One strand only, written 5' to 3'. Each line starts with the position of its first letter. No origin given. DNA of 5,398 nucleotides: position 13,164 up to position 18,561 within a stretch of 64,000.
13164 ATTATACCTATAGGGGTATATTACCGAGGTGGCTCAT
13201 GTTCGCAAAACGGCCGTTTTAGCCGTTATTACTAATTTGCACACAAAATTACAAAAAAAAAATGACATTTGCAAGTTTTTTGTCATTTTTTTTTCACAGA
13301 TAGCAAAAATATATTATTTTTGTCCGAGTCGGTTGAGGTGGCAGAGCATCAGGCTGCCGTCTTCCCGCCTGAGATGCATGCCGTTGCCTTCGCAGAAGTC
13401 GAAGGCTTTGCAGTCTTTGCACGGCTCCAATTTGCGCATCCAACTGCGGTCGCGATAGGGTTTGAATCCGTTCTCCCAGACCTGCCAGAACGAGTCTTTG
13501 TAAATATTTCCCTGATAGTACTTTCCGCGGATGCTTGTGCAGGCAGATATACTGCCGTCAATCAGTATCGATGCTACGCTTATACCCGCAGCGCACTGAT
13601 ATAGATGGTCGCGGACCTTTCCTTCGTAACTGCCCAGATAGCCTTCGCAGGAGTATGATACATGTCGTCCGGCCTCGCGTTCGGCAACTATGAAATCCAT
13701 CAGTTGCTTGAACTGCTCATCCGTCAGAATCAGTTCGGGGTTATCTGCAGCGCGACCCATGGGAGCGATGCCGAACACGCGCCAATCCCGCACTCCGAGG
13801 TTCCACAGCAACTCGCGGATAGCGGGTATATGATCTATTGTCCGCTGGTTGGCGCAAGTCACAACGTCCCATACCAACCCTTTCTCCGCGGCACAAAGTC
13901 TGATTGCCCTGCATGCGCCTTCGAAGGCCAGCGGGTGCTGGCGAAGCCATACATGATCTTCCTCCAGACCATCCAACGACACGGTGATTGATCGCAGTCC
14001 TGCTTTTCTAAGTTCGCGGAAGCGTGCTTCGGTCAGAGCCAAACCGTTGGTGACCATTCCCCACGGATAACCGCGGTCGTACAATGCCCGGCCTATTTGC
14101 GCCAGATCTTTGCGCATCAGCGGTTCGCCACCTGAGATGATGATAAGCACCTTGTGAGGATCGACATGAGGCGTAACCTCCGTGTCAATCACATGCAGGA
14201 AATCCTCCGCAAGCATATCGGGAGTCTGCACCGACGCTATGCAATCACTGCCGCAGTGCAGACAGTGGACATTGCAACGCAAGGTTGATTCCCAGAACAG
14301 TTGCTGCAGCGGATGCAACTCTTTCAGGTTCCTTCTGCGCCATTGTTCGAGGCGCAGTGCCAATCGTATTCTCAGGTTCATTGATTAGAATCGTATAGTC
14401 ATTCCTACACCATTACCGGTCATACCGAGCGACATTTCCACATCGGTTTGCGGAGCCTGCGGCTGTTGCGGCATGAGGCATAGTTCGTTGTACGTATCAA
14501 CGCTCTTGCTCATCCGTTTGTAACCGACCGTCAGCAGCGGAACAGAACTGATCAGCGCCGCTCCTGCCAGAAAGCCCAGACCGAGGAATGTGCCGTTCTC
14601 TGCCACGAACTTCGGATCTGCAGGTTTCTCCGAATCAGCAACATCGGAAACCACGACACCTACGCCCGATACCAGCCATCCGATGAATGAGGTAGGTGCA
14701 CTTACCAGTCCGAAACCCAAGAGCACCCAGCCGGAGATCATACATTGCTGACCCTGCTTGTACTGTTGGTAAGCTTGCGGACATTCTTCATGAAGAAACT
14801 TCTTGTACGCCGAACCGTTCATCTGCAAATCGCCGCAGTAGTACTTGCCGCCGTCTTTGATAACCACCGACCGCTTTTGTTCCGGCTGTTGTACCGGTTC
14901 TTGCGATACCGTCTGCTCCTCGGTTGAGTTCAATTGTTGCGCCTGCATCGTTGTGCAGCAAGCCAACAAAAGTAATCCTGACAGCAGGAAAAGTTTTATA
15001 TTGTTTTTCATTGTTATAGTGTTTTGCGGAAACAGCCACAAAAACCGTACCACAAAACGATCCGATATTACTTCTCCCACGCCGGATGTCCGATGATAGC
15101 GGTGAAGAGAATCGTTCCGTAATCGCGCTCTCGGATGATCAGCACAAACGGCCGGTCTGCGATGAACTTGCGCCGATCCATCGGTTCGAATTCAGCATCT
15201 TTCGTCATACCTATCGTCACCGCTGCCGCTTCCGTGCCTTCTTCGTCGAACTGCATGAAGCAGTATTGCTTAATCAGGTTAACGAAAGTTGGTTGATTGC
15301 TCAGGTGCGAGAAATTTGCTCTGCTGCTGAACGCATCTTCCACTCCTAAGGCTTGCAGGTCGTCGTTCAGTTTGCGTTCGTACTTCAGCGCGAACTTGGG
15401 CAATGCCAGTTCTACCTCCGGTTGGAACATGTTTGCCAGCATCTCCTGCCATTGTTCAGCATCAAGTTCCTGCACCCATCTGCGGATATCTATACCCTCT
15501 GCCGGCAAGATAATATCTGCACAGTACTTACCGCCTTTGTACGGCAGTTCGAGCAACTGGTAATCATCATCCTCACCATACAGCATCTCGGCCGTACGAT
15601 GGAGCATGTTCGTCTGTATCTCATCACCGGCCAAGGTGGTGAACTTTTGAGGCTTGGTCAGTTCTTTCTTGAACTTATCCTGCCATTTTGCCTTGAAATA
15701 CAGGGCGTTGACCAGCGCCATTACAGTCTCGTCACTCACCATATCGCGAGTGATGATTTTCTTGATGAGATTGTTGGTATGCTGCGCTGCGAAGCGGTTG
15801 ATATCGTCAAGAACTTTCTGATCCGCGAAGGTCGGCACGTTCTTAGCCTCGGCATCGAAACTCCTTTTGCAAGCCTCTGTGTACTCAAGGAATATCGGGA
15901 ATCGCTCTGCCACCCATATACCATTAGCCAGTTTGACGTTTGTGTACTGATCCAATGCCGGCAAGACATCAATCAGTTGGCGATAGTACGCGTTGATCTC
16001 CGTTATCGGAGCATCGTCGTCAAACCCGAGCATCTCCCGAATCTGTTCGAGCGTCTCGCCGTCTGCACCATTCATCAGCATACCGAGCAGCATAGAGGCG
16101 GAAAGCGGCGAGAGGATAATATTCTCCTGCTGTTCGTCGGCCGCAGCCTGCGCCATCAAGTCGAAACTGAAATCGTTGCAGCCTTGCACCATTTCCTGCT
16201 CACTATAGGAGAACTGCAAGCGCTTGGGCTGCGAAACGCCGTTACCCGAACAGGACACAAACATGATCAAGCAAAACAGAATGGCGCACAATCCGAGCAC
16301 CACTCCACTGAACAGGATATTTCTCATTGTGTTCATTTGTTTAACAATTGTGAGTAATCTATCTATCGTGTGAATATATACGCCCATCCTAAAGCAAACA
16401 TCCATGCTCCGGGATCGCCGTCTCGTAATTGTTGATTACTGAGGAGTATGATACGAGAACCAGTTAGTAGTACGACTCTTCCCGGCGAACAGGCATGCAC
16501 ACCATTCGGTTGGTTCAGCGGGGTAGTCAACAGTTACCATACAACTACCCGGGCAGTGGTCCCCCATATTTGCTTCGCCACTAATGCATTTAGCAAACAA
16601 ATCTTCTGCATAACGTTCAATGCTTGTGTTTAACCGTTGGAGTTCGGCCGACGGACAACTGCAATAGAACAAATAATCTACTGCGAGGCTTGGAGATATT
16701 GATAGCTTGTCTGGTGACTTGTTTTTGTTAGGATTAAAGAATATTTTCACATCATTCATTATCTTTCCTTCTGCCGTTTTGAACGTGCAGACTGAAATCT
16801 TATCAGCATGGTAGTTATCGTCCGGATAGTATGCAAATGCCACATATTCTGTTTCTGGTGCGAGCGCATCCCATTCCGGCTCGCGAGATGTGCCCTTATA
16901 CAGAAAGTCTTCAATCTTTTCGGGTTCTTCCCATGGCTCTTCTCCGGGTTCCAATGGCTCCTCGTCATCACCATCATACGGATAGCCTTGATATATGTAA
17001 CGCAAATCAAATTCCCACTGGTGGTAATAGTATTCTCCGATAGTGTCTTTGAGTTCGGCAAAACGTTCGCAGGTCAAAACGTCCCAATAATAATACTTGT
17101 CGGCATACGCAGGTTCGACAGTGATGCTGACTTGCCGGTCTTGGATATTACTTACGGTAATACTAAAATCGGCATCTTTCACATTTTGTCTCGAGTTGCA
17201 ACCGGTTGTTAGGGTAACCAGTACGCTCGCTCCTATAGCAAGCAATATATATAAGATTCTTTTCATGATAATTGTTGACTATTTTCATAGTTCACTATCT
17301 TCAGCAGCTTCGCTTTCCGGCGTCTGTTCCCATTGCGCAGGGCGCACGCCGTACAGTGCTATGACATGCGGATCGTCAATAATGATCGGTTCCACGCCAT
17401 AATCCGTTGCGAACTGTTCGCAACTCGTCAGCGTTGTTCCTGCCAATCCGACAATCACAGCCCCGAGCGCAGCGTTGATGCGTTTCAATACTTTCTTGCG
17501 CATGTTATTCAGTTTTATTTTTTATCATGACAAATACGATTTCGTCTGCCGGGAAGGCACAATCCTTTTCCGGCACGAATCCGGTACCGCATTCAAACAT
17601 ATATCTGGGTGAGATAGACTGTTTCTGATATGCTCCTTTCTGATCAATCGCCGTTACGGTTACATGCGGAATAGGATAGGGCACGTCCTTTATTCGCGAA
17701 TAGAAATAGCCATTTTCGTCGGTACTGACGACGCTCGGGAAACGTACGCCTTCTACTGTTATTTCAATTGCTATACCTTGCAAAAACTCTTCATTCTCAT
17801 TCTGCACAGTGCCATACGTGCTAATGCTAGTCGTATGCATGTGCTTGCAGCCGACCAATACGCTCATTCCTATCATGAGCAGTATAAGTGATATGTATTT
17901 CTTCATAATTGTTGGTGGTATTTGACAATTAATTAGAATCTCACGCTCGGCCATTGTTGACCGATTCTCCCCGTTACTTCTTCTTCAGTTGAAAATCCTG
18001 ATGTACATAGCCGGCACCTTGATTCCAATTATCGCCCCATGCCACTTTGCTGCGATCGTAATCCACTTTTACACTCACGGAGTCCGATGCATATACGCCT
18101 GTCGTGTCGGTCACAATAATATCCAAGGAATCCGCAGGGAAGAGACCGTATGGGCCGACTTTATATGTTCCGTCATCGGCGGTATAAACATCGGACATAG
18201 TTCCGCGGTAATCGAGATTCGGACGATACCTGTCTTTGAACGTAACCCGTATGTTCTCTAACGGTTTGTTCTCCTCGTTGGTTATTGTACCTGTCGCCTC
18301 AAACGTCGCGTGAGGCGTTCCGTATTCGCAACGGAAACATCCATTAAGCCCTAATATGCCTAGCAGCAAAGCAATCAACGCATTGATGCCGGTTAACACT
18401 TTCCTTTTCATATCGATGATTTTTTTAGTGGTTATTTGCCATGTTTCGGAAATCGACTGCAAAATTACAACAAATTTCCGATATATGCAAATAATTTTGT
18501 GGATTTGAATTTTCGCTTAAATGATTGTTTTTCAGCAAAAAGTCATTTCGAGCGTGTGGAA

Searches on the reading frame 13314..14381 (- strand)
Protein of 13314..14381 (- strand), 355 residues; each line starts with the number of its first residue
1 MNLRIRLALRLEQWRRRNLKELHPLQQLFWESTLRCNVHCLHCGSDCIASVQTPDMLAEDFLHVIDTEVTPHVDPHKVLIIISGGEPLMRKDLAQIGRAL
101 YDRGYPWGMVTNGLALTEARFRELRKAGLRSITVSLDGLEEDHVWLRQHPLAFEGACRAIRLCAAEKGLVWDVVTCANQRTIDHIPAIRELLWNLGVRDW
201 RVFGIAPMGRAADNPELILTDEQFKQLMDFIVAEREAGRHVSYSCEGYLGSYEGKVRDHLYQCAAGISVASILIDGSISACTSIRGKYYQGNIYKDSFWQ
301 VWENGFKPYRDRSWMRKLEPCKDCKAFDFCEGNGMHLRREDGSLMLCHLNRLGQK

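Call 61: search_protein_families(library=ncbifam, proteins=[window:13314-14381:-], max_evalue=0.01)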
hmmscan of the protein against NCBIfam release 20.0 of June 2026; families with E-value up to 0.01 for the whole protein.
window:13314-14381:- (355 aa): 64 families (the best 25 are shown)
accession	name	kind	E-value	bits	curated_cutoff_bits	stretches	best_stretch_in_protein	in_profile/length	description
TIGR04133.1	rSAM_w_lipo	hypoth_equivalog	5.8e-157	522.1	425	1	3-352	1-349/350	TIGR04133 family radical SAM/SPASM protein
TIGR03913.1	rad_SAM_trio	equivalog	2.5e-35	121.8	591.75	1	20-333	14-334/477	GDL motif peptide-associated radical SAM/SPASM maturase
TIGR04103.1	rSAM_nif11_3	equivalog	3.5e-34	118.1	725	1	28-301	7-286/412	nif11-class peptide radical SAM maturase 3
TIGR04545.1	rSAM_ahbD_hemeb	equivalog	3.1e-32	112.4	500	1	29-332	3-316/339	heme b synthase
TIGR04055.1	rSAM_NirJ2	equivalog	1.7e-30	106.7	500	1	29-332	3-302/326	putative heme d1 biosynthesis radical SAM protein NirJ2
TIGR04053.2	TIGR04053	equivalog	6.6e-30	104.6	395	1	28-233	10-212/366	TIGR04053 family radical SAM/SPASM domain-containing protein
TIGR04546.1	rSAM_ahbC_deAc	equivalog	1.3e-28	99.9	650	1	28-233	41-241/390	12,18-didecarboxysiroheme deacetylase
TIGR04051.1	rSAM_NirJ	equivalog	3.3e-27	95.4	515.45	1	29-232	5-203/354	heme d1 biosynthesis radical SAM protein NirJ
TIGR03962.1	mycofact_rSAM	equivalog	1.6e-24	86.7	265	1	28-336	14-315/339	mycofactocin radical SAM maturase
TIGR04347.1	pseudo_SAM_Halo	equivalog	2.2e-23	83.1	525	1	28-314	40-326/390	TIGR04347 family pseudo-SAM/SPASM protein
TIGR04054.1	rSAM_NirJ1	equivalog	6.7e-22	77.6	650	1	29-233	39-238/387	putative heme d1 biosynthesis radical SAM protein NirJ1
TIGR04340.1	rSAM_ACGX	hypoth_equivalog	4.1e-21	75.6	400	1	30-334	7-320/341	radical SAM/SPASM domain protein, ACGX system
TIGR02109.1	PQQ_syn_pqqE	equivalog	8.9e-20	70.9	381.35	1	27-326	8-304/358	pyrroloquinoline quinone biosynthesis protein PqqE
TIGR04317.1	W_rSAM_matur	equivalog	4.1e-18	65.6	380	1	25-331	3-320/349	tungsten cofactor oxidoreductase radical SAM maturase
TIGR02668.1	moaA_archaeal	equivalog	5.4e-16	58.4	325.25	1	26-143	10-123/303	GTP 3',8-cyclase MoaA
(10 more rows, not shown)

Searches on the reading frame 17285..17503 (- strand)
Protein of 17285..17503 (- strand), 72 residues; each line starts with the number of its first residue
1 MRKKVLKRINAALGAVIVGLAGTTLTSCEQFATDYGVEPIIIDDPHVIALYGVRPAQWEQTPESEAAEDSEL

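Call 10: search_protein_families(library=pfam, proteins=[window:17285-17503:-], max_evalue=0.01)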
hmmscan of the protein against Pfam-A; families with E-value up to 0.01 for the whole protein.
window:17285-17503:- (72 aa): 0 families

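Call 11: search_protein_families(library=ncbifam, proteins=[window:17285-17503:-], max_evalue=0.01)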
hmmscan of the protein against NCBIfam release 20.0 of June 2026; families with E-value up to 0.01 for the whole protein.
window:17285-17503:- (72 aa): 1 family
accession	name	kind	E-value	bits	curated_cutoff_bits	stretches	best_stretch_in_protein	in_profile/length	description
NF050125.1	ChrA_rel_RiPP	equivalog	0.004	17.8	40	1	11-30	6-25/56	chryseobasin-related MNIO class RiPP peptide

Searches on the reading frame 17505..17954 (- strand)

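Call 10: search_protein_families(library=pfam, proteins=[window:17505-17954:-], max_evalue=0.01)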
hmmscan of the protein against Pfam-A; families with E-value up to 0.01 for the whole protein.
window:17505-17954:- (149 aa): 1 family
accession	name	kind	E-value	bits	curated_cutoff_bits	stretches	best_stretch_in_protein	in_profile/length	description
PF13620.12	CarboxypepD_reg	-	0.0019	18.9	32.3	0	48-86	4-42/82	Carboxypeptidase regulatory-like domain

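Call 11: search_protein_families(library=ncbifam, proteins=[window:17505-17954:-], max_evalue=0.01)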
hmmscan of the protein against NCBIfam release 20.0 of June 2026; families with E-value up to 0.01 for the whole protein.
window:17505-17954:- (149 aa): 0 families

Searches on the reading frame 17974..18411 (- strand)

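Call 10: search_protein_families(library=pfam, proteins=[window:17974-18411:-], max_evalue=0.01)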
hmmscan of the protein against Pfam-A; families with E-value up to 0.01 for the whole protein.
window:17974-18411:- (145 aa): 1 family
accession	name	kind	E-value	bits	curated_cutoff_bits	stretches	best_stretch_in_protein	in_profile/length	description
PF13620.12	CarboxypepD_reg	-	0.0007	20.3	32.3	1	40-85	3-42/82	Carboxypeptidase regulatory-like domain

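Call 11: search_protein_families(library=ncbifam, proteins=[window:17974-18411:-], max_evalue=0.01)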
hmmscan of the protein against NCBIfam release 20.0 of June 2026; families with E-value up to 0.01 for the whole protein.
window:17974-18411:- (145 aa): 1 family
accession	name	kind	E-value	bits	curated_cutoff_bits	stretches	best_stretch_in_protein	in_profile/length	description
TIGR04134.1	lipo_with_rSAM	hypoth_equivalog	1.8e-25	89.7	39.8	1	4-144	1-150/150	radical SAM-associated putative lipoprotein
